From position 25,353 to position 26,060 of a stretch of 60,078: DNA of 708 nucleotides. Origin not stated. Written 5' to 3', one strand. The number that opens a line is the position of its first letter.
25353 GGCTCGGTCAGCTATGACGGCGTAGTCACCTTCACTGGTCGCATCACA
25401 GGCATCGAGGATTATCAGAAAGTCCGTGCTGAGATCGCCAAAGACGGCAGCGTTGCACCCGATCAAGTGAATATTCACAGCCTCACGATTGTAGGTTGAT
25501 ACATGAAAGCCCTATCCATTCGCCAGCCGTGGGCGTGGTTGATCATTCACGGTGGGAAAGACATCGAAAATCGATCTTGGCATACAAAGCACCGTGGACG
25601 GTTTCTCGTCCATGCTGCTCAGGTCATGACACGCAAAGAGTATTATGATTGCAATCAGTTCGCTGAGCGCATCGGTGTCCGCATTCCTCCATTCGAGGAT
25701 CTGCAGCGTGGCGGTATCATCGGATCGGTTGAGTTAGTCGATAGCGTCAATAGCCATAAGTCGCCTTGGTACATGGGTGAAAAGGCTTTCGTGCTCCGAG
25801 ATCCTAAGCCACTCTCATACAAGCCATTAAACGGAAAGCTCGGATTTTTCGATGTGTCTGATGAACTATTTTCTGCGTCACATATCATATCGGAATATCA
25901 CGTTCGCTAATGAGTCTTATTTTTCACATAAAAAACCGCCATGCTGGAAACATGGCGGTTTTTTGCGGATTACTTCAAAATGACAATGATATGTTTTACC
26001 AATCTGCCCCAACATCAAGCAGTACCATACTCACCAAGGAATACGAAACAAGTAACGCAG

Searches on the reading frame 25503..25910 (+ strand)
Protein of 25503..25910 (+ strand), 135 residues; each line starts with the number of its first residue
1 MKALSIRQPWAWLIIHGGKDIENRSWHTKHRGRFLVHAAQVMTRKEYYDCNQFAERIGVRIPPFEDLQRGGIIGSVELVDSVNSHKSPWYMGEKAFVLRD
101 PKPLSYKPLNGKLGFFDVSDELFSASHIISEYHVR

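Call 76: search_protein_families(library=pfam, proteins=[window:25503-25910:+], max_evalue=0.001)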
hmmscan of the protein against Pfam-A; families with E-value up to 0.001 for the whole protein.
window:25503-25910:+ (135 aa): 1 family
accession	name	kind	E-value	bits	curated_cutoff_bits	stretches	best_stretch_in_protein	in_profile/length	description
PF04266.20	ASCH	-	1.8e-05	25.8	21.2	1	4-68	1-40/103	ASCH domain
